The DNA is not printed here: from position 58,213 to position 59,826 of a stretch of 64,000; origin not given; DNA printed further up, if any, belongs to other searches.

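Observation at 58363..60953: Tandem enolase paralogues with remodelled active sites, one apparently lacking the catalytic lysine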

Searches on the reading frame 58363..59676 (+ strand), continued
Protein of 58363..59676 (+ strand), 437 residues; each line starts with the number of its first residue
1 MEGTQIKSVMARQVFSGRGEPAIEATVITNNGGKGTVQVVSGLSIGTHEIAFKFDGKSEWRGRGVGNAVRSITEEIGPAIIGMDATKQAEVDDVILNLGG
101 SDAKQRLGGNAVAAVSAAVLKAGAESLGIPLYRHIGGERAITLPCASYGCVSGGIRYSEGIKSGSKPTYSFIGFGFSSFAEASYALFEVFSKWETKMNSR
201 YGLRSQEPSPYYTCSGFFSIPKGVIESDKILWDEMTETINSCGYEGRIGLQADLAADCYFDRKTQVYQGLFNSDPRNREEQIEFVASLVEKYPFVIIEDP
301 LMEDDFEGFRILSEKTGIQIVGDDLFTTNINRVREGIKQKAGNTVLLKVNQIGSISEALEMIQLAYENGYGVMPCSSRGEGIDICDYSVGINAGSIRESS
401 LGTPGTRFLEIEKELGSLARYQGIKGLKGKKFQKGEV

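Call 21: find_related_loci(query=A1, collection=genome_contigs, flank=10000)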
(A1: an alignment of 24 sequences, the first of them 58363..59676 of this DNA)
Query A1 (437 aa) in genome_contigs; peptide patterns used: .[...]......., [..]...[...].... (x = any residue, [..] = any of these).
357 stretches matched a pattern; 324 encode a relative of the query (tblastn E <= 1e-3); the best 80 are kept; 80 distinct loci.
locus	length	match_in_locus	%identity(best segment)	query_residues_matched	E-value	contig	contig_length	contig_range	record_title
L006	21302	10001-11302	76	1-434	0e+0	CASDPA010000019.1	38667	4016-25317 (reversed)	uncultured Spirochaetales bacterium isolate B1_L1_359359_idba_bin.19 genome assembly, contig: B1_L1_359359_idba_bin.19.f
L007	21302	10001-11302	75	1-434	0e+0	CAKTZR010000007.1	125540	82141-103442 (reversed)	MAG: uncultured Clostridia bacterium isolate REFINED_METABAT215_TOP10_CONTIGS_1500_ASSEMBLY_K77_MERGED__Hadza_MoBio_hadz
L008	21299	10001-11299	70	1-433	0e+0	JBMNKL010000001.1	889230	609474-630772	MAG: Acetivibrionales bacterium isolate SBF912LR0HQ0016 contig_17604, whole genome shotgun sequence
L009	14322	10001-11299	72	1-433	0e+0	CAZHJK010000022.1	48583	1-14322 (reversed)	MAG TPA_asm: uncultured Eubacteriaceae bacterium isolate SRP241341_co1_220 genome assembly, contig: NODE_878_length_4858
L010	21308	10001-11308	69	1-436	0e+0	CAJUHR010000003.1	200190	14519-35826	MAG TPA_asm: uncultured Lachnospiraceae bacterium isolate MGBC129633 genome assembly, contig: MGBC129633.3, whole genome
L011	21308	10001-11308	68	1-436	0e+0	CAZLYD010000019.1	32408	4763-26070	MAG TPA_asm: uncultured Spirochaetaceae bacterium isolate SRP350583_co2_309 genome assembly, contig: NODE_1774_length_32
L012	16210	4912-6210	69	1-433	0e+0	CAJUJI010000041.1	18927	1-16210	MAG TPA_asm: uncultured Anaerotruncus sp. isolate MGBC140748 genome assembly, contig: MGBC140748.41, whole genome shotgu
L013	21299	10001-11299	81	1-433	0e+0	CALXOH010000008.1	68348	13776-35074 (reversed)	MAG: uncultured Spirochaetaceae bacterium isolate E27__bin300 genome assembly, contig: E27__k127_2208056, whole genome s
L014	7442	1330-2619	60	4-433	0e+0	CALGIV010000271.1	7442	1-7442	MAG TPA_asm: uncultured Eubacteriaceae bacterium isolate SRR1562003_bin.29_CONCOCT_v1.1_MAG genome assembly, contig: ERZ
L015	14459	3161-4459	64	1-433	4e-179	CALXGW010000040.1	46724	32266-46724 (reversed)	MAG: uncultured Anaerotruncus sp. isolate E03__bin27 genome assembly, contig: E03__k127_3546346, whole genome shotgun se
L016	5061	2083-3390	61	1-436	2e-179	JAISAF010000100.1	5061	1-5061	MAG: Spirochaetales bacterium isolate Gx481_bin132 k119_4422478, whole genome shotgun sequence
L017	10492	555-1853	58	1-434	4e-164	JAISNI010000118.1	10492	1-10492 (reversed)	MAG: Treponema sp. isolate Im510_bin79 k119_972841, whole genome shotgun sequence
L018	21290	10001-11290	56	1-432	1e-157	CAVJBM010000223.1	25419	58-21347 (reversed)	Anaerovibrio sp. isolate G02653-L1_cleanbin_000054 genome assembly, contig: Spades_G02653-L1_contig_1366, whole genome s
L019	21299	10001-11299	55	1-434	5e-155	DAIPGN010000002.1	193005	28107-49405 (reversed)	MAG TPA_asm: Thermoanaerobacterales bacterium isolate CTOTU40127 NODE_28_length_193005_cov_7.507717, whole genome shotgu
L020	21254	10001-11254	55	1-432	7e-155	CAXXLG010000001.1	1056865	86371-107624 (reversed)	MAG: Christensenellaceae bacterium isolate f66689b3-5376-4084-bd6a-22509cc8097c genome assembly, contig: contig_1, whole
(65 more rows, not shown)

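Call 40: find_encoding_contigs(protein=P0028, flank=10000, max_places=3)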
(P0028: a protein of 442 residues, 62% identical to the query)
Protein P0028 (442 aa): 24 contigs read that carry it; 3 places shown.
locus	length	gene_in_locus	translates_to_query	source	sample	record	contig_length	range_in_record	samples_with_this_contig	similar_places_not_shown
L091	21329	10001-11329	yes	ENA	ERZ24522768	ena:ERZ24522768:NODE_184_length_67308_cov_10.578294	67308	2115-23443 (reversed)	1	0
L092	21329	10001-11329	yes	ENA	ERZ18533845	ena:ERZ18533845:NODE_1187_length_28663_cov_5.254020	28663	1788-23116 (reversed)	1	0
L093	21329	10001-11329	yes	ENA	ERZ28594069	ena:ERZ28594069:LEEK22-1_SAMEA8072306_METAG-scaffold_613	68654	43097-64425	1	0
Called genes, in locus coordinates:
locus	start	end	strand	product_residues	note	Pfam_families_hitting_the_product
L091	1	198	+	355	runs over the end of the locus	-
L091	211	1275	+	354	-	-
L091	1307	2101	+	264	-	-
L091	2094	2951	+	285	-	-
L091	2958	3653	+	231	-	PF00005:ABC_tran, PF13304:AAA_21 (faint)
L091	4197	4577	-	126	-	PF14198:TnpV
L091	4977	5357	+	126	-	PF14198:TnpV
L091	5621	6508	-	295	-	PF01418:HTH_6, PF01380:SIS, PF13580:SIS_2 (weak)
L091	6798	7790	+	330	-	PF03401:TctC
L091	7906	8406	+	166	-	PF07331:TctB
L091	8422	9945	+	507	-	PF01970:TctA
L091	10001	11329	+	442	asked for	PF03952:Enolase_N, PF00113:Enolase_C, PF13378:MR_MLE_C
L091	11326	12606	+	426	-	PF03952:Enolase_N, PF00113:Enolase_C, PF13378:MR_MLE_C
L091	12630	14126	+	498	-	PF13660:DUF4147, PF05161:MOFRL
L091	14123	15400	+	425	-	PF09861:Lar_N, PF21113:LarA_C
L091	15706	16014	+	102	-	-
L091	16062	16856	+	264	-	PF13276:HTH_21, PF00665:rve, PF13683:rve_3, PF13333:rve_2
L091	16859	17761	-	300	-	PF03023:MurJ, PF01554:MatE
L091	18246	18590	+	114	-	PF21983:NikA-like, PF05713:MobC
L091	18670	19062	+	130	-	PF03432:Relaxase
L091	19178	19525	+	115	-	PF14198:TnpV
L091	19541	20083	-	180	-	PF04542:Sigma70_r2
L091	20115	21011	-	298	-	PF01381:HTH_3, PF13443:HTH_26 (weak), PF13560:HTH_31 (faint)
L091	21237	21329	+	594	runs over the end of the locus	PF00239:Resolvase, PF07508:Recombinase, PF13408:Zn_ribbon_recom, PF14287:DUF4368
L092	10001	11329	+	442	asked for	PF03952:Enolase_N, PF00113:Enolase_C, PF13378:MR_MLE_C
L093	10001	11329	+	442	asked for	PF03952:Enolase_N, PF00113:Enolase_C, PF13378:MR_MLE_C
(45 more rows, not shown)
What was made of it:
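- It has an accessory distribution and occurs on a mobile element (calls 21, 40).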

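Call 46: search_protein_families(library=ncbifam, proteins=[L091:14123-15400:+, L091:6798-7790:+, L091:12630-14126:+, L003:14083-15402:+, L003:15485-16462:+], max_evalue=1e-8)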
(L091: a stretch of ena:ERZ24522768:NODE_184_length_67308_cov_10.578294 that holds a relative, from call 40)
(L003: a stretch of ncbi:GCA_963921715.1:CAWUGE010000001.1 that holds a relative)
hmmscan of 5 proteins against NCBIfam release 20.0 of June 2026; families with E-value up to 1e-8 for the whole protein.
L091:14123-15400:+ (425 aa): 5 families
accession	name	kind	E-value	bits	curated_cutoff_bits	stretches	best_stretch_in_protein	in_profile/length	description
NF033504.2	Ni_dep_LarA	equivalog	2.4e-161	537.2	460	1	5-422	3-421/422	nickel-dependent lactate racemase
NF052593.1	NPN_racem_MAR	equivalog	4.2e-102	341.8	500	1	6-420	3-411/415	nickel-dependent malate racemase, LarAH6 family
NF052525.1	NPN_LarAH10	equivalog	1e-88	297.9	540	1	3-418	2-421/426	NPN-dependent 2-hydroxyacid racemase, LarAH10 family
NF052595.1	NPN_LarAH5_MAR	equivalog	2.3e-80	270.6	462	1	6-416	3-407/415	nickel-dependent malate racemase, LarAH5 family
NF052592.1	LarAH_14_15_16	equivalog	9.9e-14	50.6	740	1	7-206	15-218/520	NPN-dependent hydroxyacid isomerase, LarAH14/15/16 family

L091:6798-7790:+ (330 aa): 0 families

L091:12630-14126:+ (498 aa): 2 families
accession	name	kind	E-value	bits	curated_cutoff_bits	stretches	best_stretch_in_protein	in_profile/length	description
NF041176.1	GlyK_Thmprot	equivalog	5.4e-24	85.2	550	2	105-234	63-185/397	glycerate 2-kinase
NF040791.1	gly_kin_Thpl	equivalog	3.2e-23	82.6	670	1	70-233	41-202/410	glycerate 2-kinase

L003:14083-15402:+ (439 aa): 1 family
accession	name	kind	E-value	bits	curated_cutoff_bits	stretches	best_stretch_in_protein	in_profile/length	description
NF052515.1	NPN_iso_grp_22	equivalog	8.6e-142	472.7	400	1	17-413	1-391/392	nickel pincer cofactor-dependent isomerase, group 22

L003:15485-16462:+ (325 aa): 0 families
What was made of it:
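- The LarA proteins are of the lactate type, not the malate/tartrate type (call 46).
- Tried and rejected: Made unlikely by the lactate-type LarA (call 46) and by the ATP cost.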

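Call 47: search_solved_structures(query=L091:14123-15400:+, max_evalue=1e-30, show_alignments=2)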
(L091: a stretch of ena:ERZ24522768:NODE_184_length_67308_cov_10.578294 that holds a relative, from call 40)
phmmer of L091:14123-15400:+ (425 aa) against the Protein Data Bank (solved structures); distinct sequences matched with E-value up to 1e-30: 7.
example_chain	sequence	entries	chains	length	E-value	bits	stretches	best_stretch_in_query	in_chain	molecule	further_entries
2yjg_A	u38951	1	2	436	1e-131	442.7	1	2-424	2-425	LACTATE RACEMASE APOPROTEIN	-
6c1w_A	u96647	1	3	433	1.7e-114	386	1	4-422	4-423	Lactate racemase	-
5huq_A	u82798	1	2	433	2.4e-114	385.5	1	6-422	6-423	Lactate racemization operon protein LarA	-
8ezf_B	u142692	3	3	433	2.3e-113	382.3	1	6-422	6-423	Lactate racemase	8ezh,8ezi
9eid_A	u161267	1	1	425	6.3e-68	232.6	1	6-420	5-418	A broad-substrate spectrum lactate racemase A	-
9eia_A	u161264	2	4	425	6.9e-68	232.5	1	7-420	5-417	A broad-substrate spectrum lactate racemase A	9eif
6d6z_A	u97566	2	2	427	5.4e-56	193.3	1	6-400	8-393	Malate racemase Mar2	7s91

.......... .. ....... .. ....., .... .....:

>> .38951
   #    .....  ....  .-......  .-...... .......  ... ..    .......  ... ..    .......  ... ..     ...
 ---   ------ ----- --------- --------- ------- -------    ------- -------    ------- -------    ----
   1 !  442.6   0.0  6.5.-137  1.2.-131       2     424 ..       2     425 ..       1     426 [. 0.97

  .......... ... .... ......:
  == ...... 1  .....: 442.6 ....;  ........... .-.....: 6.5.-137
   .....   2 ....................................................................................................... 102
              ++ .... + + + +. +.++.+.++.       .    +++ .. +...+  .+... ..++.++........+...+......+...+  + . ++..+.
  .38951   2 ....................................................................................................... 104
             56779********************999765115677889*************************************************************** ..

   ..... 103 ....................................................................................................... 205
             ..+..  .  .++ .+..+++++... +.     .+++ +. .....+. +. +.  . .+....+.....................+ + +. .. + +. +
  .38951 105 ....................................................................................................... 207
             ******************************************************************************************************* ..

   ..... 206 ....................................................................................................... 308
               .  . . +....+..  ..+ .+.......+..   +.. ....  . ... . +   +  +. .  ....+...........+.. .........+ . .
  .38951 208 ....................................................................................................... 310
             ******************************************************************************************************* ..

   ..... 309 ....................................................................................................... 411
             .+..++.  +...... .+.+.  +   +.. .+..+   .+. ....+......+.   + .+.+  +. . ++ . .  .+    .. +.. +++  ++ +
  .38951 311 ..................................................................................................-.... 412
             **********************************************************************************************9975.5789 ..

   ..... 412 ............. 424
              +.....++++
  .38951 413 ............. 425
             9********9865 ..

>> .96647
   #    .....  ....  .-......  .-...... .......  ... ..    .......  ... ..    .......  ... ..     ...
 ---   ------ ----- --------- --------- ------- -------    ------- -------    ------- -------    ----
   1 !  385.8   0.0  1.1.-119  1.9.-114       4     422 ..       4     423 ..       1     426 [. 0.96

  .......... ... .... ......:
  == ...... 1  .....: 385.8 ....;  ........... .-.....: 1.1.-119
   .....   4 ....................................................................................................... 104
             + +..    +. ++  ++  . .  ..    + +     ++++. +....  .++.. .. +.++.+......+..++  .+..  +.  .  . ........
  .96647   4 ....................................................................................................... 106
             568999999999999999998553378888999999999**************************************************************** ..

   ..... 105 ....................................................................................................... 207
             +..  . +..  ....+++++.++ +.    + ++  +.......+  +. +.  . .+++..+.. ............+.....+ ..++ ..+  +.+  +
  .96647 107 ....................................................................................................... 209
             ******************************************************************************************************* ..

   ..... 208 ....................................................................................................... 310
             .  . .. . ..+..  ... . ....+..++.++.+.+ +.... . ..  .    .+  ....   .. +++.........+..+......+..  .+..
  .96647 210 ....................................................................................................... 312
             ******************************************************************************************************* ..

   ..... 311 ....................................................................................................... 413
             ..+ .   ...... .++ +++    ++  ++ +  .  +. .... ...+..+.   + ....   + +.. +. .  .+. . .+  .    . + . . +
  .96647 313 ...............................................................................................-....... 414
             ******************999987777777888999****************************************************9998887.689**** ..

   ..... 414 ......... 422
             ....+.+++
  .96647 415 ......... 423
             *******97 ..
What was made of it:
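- The LAR-group LarA with Q at the specificity position fits glycerate (calls 46, 47).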

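Call 56: search_dna_similar(query=window:58363-59676:+, collection=plasmids, mode=protein, max_evalue=1e-60, max_rows=25)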
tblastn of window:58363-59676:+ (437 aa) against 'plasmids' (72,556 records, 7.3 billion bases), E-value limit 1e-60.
No match.
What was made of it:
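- Tried and rejected: No hit (call 56).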

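Call 58: predict_structure(alignment_id=A1)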
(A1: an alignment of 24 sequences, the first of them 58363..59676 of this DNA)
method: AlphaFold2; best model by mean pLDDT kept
length: 437 residues; sequences in the alignment: 24
mean_pLDDT: 88.2   pTM: 0.88
mean pLDDT of the five models: 88.2, 87.7, 87.2, 86.1, 81.1
residues with pLDDT >= 90: 273; 70-90: 124; 50-70: 37; < 50: 3
segments of 3 or more residues with pLDDT < 50: 435-437
pLDDT, mean of each block of 10 residues (from residue 1): 88 83 94 92 61 78 87 97 97 94 86 94 96 93 93 70 75 95 95 95 82 77 86 97 97 89 86 88 95 95 93 96 78 91 87 85 93 80 90 85 88 94 93 64
secondary structure, 60 per line:
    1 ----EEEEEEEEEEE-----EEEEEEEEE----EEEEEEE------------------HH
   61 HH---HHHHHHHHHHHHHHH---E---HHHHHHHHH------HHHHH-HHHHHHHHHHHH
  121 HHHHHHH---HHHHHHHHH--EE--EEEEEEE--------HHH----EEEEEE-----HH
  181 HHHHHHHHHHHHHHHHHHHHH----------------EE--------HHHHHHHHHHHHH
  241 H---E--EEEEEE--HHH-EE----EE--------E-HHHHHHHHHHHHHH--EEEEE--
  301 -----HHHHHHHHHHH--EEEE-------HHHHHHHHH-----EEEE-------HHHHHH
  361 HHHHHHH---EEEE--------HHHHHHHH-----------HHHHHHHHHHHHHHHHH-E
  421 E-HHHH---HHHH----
elements in order: E5-15 E21-29 E34-40 H59-62 H66-80 H88-96 H103-107 H109-127 H131-139 E146-152 E168-173 H179-201 H228-241 E248-253 H278-291 E294-298 H306-316 E319-322 H330-338 E344-347 H355-367 E371-374 H383-390 H402-418 H423-426 H430-433

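Call 61: fold_search(model_id=the predicted structure, library=pdb)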
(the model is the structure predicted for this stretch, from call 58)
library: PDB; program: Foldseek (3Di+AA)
matches with E <= 10: 1300; with E <= 0.001: 599
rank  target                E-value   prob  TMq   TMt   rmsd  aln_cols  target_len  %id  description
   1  4a3r_A                4.5e-37  1.00  0.86  0.87   3.1       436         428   32  Crystal structure of Enolase from Bacillus subtilis. (released 2012-08-15)
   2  2pa6_A                5.6e-37  1.00  0.84  0.86   3.2       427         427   36  Crystal structure of MJ0232 from Methanococcus jannaschii (released 2007-10-02)
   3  7ugu_A                1.3e-36  1.00  0.82  0.82   4.0       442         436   34  Structure of enolase from streptococcus pyogenes (released 2022-12-14)
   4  3qn3_A                2.5e-36  1.00  0.83  0.88   3.2       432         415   33  Phosphopyruvate hydratase from Campylobacter jejuni. (released 2011-02-23)
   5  1iyx_A                2.8e-36  1.00  0.86  0.87   3.3       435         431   34  Crystal structure of enolase from Enterococcus hirae (released 2003-07-29)
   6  3zlg_A                3.2e-36  1.00  0.84  0.84   3.4       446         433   34  Structure of group A Streptococcal enolase K362A mutant (released 2014-02-05)
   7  1w6t_B                4.2e-36  1.00  0.83  0.84   3.6       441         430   33  Crystal Structure Of Octameric Enolase From Streptococcus pneumoniae (released 2005-08-22)
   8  9no4_I                4.8e-36  1.00  0.85  0.85   3.2       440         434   32  Cryo-EM structure of Csm/AcrIIIA2/enolase 3:2 complex (released 2025-11-12)
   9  7cll_B                5.1e-36  1.00  0.84  0.86   3.5       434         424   34  Mycobacterium tubeculosis enolase in complex with 2-Phosphoglycerate (released 2021-07-28)
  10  7cll_C                5.4e-36  1.00  0.85  0.87   3.1       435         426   34  Mycobacterium tubeculosis enolase in complex with 2-Phosphoglycerate (released 2021-07-28)
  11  7dlr                  5.4e-36  1.00  0.84  0.87   3.4       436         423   33  Mycobacterium tuberculosis enolase mutant - E163A (released 2021-12-01)
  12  7clk                  9.0e-36  1.00  0.85  0.88   3.2       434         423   34  Mycobacterium tuberculosis enolase in complex with alternate 2-phosphoglycerate (released 2022-01-26)
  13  4rop                  1.1e-35  1.00  0.85  0.87   3.1       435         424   34  Crystal structure of enolase from Synechococcus elongatus (released 2014-12-17)
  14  1w6t_A                1.6e-35  1.00  0.83  0.85   3.6       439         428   33  Crystal Structure Of Octameric Enolase From Streptococcus pneumoniae (released 2005-08-22)
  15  7e4f                  2.0e-35  1.00  0.84  0.87   3.5       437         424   34  Mycobacterium tuberculosis enolase mutant - E204A complex with phosphoenolpyruvate (released 2022-02-16)
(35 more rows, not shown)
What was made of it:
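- On Canonical enolase (EC 4.2.1.11): AF2 model of A with TM 0.82-0.86 to solved enolases (calls 58, 61).
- Full-length enolase fold, TM about 0.85 (call 61).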
